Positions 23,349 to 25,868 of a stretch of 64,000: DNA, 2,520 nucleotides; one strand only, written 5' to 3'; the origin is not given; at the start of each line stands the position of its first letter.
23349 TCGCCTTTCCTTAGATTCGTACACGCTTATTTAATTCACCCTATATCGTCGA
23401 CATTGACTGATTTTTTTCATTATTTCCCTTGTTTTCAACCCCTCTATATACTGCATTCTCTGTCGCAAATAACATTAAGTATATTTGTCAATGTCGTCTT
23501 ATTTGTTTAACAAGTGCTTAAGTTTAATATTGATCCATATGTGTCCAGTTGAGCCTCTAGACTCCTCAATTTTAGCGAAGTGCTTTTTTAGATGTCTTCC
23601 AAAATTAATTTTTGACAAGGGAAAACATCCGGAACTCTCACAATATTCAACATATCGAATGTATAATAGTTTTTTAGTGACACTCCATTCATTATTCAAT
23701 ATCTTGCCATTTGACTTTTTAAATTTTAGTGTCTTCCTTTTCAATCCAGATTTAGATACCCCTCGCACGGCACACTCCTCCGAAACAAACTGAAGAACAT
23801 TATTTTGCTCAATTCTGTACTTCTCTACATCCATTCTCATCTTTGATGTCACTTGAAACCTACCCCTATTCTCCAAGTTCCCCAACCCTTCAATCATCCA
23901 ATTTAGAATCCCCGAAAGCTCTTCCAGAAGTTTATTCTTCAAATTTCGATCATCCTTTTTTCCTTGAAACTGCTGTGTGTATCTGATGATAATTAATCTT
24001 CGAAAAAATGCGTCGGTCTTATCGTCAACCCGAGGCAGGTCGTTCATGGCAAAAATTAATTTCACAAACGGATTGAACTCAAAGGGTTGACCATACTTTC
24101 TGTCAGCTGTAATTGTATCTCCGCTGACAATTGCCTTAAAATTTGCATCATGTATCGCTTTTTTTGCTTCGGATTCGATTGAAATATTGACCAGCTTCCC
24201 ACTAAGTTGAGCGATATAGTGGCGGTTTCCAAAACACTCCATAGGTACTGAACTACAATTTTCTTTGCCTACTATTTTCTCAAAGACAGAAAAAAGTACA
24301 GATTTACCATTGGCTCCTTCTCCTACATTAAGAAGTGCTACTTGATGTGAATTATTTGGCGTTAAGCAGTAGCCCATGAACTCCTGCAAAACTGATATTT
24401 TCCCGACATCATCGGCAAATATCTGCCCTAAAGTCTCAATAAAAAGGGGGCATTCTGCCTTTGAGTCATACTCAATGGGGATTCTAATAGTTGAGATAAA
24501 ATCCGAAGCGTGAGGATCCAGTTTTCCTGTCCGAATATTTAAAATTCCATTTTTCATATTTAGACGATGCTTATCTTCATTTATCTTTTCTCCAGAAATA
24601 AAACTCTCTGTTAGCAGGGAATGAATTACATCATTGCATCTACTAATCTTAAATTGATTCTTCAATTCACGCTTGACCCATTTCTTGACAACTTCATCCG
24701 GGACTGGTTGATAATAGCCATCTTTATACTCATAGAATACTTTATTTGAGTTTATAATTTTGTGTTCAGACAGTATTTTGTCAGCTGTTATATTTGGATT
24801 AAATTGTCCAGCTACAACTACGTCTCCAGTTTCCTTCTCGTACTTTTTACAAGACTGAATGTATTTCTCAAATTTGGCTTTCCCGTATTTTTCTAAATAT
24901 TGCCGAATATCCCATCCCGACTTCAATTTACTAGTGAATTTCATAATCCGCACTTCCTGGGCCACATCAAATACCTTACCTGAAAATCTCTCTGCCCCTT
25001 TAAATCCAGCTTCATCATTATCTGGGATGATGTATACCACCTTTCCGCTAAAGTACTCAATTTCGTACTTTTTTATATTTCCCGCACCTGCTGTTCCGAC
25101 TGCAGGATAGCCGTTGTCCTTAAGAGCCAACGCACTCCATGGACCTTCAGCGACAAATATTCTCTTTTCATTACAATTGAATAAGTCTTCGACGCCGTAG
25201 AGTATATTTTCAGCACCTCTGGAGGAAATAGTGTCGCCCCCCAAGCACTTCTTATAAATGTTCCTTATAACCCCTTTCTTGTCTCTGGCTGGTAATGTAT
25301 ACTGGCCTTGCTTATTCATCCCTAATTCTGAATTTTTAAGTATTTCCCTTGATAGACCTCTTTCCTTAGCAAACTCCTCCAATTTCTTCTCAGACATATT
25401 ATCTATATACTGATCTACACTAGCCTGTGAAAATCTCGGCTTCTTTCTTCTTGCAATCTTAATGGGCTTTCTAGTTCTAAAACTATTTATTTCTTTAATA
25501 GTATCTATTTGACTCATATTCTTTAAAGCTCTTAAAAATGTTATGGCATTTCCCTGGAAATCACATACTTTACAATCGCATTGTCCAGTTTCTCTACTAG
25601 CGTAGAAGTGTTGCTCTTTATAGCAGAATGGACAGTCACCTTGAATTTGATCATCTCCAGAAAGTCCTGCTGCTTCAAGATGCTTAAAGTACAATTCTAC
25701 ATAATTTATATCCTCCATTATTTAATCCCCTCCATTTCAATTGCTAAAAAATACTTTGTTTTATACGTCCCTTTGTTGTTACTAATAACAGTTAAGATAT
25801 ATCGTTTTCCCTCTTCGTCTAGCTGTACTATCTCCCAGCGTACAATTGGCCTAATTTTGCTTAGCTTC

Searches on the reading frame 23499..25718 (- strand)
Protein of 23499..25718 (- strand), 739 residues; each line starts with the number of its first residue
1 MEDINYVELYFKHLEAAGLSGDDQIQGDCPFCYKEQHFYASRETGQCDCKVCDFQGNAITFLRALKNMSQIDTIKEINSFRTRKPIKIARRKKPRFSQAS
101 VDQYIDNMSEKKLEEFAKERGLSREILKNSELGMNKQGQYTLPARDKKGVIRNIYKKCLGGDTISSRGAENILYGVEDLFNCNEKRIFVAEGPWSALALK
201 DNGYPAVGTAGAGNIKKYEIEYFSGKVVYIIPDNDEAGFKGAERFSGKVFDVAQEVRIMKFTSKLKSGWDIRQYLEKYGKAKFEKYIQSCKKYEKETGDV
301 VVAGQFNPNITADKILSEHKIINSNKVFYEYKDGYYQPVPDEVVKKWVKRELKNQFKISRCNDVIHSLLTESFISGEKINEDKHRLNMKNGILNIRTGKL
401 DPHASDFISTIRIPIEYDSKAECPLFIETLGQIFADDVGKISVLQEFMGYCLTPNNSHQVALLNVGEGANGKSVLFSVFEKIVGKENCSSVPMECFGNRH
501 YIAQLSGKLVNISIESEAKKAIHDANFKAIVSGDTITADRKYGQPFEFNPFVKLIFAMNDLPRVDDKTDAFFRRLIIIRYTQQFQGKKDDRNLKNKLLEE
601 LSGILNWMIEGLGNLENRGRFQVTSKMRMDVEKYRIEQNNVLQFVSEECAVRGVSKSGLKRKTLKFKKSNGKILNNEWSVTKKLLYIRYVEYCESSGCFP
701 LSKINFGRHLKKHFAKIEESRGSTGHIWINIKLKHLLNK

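Call 46: search_protein_families(library=pfam, proteins=[window:23499-25718:-], max_evalue=0.001)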
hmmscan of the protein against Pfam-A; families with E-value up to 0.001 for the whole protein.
window:23499-25718:- (739 aa): 5 families
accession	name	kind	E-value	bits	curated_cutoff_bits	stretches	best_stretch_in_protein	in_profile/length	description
PF19263.5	DUF5906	-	3.6e-20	73.1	27.6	1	465-574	2-114/114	Family of unknown function (DUF5906)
PF08706.16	D5_N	-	1.1e-13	52.1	22.4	1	346-434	60-144/145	D5 N terminal like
PF02257.21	RFX_DNA_binding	-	5.2e-06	27.4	27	1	675-721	15-61/79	RFX DNA-binding domain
PF03288.22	Pox_D5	-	0.00013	22.7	21.4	1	639-730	4-63/86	Poxvirus D5 protein-like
PF01807.25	Zn_ribbon_DnaG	-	0.00083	19.6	24.9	0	25-78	32-86/98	CHC2 zinc finger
